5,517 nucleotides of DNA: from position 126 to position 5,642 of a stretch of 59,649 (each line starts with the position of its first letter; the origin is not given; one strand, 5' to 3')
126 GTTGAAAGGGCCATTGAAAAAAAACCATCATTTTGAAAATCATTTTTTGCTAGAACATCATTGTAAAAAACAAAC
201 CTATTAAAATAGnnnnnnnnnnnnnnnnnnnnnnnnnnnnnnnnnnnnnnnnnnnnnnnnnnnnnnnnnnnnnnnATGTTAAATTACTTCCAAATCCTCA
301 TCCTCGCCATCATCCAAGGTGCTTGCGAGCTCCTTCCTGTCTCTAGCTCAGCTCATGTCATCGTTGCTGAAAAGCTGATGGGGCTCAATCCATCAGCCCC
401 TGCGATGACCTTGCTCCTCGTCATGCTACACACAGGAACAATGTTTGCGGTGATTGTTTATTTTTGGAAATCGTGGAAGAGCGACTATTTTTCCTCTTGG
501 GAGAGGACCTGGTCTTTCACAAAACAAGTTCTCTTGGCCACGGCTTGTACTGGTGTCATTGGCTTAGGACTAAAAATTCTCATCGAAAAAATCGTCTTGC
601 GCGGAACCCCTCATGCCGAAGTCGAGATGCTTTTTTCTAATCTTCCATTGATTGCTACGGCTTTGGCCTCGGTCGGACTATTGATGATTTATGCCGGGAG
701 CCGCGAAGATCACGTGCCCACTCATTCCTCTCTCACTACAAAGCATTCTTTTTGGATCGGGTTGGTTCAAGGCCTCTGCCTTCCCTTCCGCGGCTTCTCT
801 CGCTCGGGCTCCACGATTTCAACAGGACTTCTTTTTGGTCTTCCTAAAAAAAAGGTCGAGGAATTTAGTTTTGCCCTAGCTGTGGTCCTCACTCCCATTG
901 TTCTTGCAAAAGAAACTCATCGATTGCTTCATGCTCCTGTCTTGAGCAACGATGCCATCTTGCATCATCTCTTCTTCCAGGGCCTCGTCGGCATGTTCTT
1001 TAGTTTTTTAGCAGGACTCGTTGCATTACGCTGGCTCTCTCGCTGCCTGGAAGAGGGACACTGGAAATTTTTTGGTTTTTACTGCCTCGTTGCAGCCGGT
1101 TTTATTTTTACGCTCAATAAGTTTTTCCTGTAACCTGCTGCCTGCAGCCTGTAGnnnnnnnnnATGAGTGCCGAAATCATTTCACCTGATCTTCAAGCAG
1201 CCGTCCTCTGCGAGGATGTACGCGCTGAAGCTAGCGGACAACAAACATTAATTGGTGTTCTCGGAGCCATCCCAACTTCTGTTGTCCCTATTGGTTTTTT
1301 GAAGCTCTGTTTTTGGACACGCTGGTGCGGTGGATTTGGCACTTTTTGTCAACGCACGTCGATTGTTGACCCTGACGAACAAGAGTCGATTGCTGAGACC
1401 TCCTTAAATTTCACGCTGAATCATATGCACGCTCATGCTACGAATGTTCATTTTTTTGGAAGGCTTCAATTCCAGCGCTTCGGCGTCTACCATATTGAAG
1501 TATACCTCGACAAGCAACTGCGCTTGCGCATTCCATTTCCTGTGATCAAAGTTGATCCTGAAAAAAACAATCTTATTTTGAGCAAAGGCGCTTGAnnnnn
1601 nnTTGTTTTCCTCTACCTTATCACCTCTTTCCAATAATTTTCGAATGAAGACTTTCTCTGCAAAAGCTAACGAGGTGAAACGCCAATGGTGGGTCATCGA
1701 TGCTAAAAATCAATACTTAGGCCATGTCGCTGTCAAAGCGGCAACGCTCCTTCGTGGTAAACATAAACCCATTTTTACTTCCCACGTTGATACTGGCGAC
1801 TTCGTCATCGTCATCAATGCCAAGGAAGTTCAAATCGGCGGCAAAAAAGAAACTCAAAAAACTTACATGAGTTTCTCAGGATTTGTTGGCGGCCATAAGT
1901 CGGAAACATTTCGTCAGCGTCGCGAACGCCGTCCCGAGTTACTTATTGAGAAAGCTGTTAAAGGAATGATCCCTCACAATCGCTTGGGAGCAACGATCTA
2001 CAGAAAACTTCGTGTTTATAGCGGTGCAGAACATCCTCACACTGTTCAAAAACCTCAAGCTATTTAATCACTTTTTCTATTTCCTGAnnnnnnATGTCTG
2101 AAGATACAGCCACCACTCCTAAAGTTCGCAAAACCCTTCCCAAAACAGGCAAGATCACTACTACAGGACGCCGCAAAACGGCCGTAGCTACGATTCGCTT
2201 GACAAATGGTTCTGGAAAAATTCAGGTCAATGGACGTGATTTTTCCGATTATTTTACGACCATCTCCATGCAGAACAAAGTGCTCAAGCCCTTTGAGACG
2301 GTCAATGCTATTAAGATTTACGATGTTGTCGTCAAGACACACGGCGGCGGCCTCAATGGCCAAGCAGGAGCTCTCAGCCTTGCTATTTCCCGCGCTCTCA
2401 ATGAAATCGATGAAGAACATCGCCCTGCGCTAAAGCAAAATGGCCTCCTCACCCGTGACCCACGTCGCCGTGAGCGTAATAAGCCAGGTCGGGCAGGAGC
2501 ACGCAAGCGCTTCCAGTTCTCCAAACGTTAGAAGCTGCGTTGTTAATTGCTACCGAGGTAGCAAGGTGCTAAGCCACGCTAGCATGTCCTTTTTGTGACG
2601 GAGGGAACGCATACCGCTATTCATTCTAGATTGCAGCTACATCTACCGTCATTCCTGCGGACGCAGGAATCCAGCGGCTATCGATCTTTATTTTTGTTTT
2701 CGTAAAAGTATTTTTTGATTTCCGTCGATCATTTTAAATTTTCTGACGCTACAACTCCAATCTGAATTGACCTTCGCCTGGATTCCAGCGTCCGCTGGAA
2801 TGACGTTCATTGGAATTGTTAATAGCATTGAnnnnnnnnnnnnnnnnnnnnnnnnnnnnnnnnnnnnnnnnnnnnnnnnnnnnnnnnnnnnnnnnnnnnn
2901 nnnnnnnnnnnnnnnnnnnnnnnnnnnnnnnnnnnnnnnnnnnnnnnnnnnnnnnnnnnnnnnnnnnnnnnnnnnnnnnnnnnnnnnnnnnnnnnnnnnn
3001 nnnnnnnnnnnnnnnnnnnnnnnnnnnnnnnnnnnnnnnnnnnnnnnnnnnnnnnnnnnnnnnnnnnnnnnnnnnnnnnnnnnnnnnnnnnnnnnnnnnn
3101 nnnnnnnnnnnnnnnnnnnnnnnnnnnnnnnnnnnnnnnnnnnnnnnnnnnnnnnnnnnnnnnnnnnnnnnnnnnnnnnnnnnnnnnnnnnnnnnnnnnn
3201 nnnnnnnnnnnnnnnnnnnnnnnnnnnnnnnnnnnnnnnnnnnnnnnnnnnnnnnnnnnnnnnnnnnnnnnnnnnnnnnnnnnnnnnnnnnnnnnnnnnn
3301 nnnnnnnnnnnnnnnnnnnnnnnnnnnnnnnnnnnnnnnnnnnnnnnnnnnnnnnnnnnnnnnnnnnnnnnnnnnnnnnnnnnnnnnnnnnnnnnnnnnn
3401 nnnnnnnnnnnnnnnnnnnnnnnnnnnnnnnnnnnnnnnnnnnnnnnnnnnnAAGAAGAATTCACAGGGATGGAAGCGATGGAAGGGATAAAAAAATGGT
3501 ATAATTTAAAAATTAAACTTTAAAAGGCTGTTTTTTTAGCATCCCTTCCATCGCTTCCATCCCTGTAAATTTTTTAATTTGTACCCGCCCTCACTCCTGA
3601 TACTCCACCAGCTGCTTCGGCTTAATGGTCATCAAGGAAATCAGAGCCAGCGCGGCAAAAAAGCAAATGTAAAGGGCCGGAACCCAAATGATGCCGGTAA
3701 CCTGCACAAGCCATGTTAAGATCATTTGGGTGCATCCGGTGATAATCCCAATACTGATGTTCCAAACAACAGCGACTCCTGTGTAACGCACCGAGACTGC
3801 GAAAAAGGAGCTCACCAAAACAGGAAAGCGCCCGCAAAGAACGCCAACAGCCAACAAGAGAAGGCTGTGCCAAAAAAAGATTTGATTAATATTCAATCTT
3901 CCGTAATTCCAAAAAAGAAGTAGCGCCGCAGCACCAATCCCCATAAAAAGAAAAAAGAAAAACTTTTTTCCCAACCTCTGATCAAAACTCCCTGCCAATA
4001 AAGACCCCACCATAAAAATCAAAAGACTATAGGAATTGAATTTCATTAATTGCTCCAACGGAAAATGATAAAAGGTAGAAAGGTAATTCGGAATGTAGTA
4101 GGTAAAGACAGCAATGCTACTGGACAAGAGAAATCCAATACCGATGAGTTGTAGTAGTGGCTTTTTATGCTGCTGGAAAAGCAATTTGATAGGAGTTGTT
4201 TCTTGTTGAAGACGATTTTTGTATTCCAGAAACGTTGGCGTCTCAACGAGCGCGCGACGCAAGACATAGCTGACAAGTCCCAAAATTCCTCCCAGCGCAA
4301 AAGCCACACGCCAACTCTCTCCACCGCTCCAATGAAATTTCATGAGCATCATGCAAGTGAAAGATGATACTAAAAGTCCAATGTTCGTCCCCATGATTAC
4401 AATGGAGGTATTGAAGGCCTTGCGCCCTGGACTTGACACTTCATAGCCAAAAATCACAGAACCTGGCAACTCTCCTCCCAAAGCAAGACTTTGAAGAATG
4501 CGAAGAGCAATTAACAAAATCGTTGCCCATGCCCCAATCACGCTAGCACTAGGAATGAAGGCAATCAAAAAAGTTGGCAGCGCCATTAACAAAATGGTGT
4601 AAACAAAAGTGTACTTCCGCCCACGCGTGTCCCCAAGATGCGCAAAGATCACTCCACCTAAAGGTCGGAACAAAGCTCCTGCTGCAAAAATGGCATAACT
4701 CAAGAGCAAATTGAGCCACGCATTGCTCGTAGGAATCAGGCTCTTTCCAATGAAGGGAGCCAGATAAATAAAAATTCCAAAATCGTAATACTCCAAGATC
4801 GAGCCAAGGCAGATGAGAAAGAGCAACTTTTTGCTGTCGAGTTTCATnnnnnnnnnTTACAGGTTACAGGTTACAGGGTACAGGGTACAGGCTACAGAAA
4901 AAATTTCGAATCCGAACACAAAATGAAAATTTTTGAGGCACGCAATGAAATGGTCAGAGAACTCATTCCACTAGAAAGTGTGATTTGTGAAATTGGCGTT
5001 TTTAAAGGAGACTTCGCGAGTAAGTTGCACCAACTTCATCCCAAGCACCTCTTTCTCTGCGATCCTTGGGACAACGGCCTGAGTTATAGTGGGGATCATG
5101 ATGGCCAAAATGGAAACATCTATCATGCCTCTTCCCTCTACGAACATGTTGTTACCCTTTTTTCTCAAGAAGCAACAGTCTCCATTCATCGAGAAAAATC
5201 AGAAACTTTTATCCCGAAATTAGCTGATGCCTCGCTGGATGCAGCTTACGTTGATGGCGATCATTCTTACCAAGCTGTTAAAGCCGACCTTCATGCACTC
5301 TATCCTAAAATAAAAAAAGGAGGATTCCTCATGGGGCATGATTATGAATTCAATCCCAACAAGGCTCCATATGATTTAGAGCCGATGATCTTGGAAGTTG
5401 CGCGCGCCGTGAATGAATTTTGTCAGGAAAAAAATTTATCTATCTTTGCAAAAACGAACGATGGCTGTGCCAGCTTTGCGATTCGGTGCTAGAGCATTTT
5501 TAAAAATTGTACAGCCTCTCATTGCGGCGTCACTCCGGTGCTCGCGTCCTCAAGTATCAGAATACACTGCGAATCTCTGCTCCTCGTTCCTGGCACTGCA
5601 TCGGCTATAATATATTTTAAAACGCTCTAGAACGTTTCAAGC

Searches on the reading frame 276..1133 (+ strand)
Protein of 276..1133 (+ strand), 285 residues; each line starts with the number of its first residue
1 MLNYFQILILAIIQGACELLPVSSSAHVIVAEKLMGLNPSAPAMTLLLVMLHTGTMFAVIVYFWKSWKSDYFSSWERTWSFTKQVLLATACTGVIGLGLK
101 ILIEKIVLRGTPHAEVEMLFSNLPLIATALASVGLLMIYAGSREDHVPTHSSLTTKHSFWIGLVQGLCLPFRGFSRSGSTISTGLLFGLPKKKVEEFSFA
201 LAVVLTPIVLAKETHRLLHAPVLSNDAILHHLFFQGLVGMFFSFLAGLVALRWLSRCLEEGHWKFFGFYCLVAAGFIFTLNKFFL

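Call 49: search_protein_families(library=pfam, proteins=[window:276-1133:+], max_evalue=0.00001)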
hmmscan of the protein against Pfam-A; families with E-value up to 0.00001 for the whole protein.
window:276-1133:+ (285 aa): 1 family
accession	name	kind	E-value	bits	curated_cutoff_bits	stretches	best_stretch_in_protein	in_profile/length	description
PF02673.24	BacA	-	1.8e-54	185.6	33.4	1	8-274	2-255/257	Bacitracin resistance protein BacA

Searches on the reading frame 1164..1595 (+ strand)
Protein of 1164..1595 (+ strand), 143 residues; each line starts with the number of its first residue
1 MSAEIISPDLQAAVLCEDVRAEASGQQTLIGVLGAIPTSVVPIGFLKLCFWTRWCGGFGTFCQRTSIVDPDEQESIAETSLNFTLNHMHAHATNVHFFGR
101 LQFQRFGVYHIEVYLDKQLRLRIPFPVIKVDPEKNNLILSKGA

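Call 49: search_protein_families(library=pfam, proteins=[window:1164-1595:+], max_evalue=0.00001)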
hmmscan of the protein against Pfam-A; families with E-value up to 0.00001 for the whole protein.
window:1164-1595:+ (143 aa): 1 family
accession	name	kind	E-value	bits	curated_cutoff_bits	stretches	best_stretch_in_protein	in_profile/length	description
PF22091.2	DUF6941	-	5.3e-19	69.3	27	1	11-127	1-124/125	Family of unknown function (DUF6941)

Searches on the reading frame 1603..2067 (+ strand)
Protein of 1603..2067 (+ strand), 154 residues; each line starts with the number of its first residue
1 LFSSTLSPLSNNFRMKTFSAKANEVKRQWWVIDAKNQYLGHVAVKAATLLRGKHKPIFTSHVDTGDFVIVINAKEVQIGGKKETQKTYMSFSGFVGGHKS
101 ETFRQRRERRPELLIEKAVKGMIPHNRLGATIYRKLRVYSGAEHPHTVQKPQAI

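Call 49: search_protein_families(library=pfam, proteins=[window:1603-2067:+], max_evalue=0.00001)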
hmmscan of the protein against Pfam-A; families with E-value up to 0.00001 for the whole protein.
window:1603-2067:+ (154 aa): 1 family
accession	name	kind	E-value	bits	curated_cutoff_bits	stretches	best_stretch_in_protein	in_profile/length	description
PF00572.24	Ribosomal_L13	-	2.6e-42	144.1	23.8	1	27-145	1-119/119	Ribosomal protein L13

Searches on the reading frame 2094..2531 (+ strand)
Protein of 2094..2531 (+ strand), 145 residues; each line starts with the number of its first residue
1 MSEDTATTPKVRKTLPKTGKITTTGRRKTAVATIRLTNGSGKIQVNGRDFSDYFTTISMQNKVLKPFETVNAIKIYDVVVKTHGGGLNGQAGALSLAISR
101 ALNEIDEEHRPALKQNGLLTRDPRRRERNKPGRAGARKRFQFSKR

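Call 49: search_protein_families(library=pfam, proteins=[window:2094-2531:+], max_evalue=0.00001)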
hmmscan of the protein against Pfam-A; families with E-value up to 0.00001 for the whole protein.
window:2094-2531:+ (145 aa): 1 family
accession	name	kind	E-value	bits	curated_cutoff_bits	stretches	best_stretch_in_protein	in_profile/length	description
PF00380.25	Ribosomal_S9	-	8.5e-45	152.6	22.5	1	25-145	1-121/121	Ribosomal protein S9/S16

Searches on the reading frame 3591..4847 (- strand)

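Call 49: search_protein_families(library=pfam, proteins=[window:3591-4847:-], max_evalue=0.00001)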
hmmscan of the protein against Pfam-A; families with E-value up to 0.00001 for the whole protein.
window:3591-4847:- (418 aa): 2 families
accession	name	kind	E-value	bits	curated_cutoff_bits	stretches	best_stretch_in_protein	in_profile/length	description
PF07690.21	MFS_1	-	5.7e-22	78.5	33.4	1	12-359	1-331/347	Major Facilitator Superfamily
PF00083.30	Sugar_tr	-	9.4e-15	54.9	22.3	1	10-217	3-208/452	Sugar (and other) transporter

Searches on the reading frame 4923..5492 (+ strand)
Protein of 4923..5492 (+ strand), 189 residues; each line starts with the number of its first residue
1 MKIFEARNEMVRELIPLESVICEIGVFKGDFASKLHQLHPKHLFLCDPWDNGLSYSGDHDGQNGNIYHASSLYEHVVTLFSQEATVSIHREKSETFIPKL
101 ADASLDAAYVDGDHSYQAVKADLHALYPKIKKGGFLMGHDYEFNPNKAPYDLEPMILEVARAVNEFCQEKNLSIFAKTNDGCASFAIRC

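Call 49: search_protein_families(library=pfam, proteins=[window:4923-5492:+], max_evalue=0.00001)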
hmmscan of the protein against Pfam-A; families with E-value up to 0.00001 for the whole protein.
window:4923-5492:+ (189 aa): 1 family
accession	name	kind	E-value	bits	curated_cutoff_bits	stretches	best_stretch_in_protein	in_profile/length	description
PF13578.12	Methyltransf_24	-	1e-15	58.9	26.3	1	23-141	2-105/105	Methyltransferase domain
